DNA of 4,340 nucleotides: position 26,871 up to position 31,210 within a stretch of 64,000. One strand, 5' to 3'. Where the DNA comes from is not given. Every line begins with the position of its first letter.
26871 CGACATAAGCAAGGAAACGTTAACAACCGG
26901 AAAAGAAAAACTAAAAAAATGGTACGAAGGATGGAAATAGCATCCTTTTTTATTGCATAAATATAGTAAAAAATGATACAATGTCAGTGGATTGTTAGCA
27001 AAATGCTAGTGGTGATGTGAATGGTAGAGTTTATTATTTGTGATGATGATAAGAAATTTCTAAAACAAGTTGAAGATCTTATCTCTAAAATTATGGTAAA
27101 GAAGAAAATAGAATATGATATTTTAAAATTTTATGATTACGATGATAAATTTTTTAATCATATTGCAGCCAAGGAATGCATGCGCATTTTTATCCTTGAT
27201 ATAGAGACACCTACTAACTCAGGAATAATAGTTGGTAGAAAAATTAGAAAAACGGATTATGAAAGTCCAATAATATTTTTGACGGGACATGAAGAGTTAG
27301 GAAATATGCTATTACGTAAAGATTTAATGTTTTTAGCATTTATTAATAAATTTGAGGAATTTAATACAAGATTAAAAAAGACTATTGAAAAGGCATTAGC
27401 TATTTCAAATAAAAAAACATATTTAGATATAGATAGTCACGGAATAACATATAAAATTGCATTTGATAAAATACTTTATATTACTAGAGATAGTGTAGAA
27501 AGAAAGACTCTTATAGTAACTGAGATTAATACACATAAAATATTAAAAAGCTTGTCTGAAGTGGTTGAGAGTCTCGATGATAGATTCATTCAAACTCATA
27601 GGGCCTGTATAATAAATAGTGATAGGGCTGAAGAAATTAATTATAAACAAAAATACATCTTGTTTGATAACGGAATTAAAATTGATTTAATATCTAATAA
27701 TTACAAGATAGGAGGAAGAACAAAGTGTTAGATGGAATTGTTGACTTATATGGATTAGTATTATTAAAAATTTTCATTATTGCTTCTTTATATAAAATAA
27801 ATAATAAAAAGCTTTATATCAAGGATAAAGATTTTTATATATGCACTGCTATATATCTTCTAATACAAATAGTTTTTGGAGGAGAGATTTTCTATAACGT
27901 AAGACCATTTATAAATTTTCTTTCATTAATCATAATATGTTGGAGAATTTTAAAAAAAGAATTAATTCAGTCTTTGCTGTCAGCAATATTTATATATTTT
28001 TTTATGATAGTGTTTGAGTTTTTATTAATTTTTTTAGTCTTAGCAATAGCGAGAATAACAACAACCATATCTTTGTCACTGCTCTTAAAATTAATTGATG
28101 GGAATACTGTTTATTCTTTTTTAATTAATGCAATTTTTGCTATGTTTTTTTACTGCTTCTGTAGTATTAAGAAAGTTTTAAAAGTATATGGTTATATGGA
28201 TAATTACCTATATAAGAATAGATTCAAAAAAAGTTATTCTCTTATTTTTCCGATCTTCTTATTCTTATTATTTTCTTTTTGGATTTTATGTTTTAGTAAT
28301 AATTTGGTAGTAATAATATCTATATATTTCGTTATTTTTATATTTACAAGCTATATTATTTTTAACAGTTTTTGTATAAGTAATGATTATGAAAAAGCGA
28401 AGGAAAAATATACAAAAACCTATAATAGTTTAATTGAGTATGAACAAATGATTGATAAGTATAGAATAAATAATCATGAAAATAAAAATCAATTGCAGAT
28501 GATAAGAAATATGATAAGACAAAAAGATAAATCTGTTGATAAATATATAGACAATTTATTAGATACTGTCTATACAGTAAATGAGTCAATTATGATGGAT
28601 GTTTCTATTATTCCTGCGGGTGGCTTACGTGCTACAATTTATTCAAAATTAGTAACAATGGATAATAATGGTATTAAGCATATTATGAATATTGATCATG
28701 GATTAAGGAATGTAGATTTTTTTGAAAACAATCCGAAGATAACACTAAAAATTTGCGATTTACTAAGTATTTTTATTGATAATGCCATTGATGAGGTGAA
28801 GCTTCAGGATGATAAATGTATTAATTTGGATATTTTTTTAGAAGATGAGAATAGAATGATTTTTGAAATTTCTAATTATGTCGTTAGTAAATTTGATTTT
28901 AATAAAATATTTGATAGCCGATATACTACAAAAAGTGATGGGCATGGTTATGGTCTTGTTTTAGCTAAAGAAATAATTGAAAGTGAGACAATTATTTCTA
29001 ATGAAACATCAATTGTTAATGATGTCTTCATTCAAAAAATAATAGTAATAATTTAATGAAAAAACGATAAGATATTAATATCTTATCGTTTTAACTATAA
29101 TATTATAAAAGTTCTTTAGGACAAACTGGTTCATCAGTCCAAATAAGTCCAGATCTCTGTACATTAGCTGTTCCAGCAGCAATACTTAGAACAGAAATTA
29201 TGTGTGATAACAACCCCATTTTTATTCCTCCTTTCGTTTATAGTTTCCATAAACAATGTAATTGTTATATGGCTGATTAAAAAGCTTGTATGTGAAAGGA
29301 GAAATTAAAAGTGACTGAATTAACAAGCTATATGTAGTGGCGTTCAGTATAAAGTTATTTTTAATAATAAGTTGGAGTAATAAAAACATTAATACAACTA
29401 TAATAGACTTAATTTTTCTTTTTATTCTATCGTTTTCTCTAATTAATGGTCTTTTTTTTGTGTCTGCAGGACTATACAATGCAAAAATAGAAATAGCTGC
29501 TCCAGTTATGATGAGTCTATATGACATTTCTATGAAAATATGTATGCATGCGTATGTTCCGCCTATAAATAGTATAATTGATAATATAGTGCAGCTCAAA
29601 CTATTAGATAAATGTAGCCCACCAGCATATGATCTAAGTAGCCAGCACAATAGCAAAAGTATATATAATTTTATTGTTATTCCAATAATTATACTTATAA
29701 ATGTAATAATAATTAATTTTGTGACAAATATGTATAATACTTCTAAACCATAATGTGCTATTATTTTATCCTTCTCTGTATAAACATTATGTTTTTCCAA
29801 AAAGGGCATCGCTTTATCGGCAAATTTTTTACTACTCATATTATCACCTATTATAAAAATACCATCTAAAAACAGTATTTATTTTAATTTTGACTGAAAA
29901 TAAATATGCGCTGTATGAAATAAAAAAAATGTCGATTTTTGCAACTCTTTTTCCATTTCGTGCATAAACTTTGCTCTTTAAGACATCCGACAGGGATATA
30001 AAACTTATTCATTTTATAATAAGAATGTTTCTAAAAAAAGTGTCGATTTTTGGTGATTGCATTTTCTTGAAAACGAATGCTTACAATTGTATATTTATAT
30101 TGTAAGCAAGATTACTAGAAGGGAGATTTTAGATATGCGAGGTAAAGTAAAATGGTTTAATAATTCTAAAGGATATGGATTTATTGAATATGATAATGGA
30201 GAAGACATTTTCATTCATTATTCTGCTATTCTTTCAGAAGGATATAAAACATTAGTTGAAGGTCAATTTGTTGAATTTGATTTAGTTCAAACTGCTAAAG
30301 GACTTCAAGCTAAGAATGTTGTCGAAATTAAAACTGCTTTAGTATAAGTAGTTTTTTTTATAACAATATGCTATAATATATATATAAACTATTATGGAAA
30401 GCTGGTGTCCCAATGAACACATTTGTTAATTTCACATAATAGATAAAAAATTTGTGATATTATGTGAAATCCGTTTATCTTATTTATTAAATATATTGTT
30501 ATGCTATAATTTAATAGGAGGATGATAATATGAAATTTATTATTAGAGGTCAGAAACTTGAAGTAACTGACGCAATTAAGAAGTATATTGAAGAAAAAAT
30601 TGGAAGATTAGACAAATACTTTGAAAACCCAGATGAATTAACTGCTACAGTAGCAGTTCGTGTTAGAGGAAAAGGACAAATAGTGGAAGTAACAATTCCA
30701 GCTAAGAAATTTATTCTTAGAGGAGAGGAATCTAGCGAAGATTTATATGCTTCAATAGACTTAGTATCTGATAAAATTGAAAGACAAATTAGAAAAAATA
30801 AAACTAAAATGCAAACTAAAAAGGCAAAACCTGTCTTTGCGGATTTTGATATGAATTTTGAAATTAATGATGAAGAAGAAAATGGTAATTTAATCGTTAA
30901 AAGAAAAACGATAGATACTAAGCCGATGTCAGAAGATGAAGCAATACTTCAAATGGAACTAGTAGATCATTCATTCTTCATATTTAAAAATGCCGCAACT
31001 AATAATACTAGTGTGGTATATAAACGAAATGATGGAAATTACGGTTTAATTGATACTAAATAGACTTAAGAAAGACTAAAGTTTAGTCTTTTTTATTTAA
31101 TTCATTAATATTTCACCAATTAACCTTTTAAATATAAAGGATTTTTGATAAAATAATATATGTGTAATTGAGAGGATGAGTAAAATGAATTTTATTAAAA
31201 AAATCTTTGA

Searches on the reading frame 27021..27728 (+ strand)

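Call 15: search_protein_families(library=pfam, proteins=[window:27021-27728:+], max_evalue=0.001)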
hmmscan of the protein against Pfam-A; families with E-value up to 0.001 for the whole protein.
window:27021-27728:+ (236 aa): 2 families
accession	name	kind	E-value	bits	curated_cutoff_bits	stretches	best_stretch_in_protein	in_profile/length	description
PF04397.21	LytTR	-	8.8e-13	48.7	22.6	1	143-222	3-84/98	LytTr DNA-binding domain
PF00072.30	Response_reg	-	4.1e-07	30.6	30.2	1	5-110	2-99/111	Response regulator receiver domain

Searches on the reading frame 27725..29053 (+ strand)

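Call 15: search_protein_families(library=pfam, proteins=[window:27725-29053:+], max_evalue=0.001)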
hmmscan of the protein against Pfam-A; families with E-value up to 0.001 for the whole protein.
window:27725-29053:+ (443 aa): 2 families
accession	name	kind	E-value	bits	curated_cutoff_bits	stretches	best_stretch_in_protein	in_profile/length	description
PF14501.12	HATPase_c_5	-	1.8e-09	37.9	22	1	342-440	5-100/102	GHKL domain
PF02518.31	HATPase_c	-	0.00015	22.6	26.4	1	343-419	6-85/111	Histidine kinase-, DNA gyrase B-, and HSP90-like ATPase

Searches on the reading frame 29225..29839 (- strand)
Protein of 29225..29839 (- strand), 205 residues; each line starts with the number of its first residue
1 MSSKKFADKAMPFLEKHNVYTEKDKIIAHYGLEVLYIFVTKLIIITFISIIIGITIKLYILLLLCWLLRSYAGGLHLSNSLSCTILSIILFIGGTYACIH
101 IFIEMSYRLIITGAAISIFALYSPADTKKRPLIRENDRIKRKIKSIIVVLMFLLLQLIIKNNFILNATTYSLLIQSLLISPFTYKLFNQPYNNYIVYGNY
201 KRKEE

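Call 15: search_protein_families(library=pfam, proteins=[window:29225-29839:-], max_evalue=0.001)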
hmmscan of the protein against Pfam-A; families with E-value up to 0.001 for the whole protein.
window:29225-29839:- (205 aa): 1 family
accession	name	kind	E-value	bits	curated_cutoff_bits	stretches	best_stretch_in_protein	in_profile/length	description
PF04647.20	AgrB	-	1.4e-29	103.2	23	1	9-177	3-183/185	Accessory gene regulator B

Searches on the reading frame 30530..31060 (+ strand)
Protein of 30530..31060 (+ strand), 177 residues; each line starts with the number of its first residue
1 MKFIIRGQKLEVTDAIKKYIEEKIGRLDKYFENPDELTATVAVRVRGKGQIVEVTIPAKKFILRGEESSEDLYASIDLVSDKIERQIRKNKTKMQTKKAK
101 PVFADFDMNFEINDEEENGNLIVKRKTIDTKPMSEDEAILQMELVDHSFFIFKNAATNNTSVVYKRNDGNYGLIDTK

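Call 15: search_protein_families(library=pfam, proteins=[window:30530-31060:+], max_evalue=0.001)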
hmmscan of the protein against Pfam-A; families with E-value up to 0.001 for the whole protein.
window:30530-31060:+ (177 aa): 2 families
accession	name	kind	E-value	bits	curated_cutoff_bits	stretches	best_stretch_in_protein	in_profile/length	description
PF16321.10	Ribosom_S30AE_C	-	1.2e-26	92.6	25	1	120-173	4-57/57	Sigma 54 modulation/S30EA ribosomal protein C terminus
PF02482.25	Ribosomal_S30AE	-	1.5e-26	93.3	23.7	1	4-95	2-88/88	Sigma 54 modulation protein / S30EA ribosomal protein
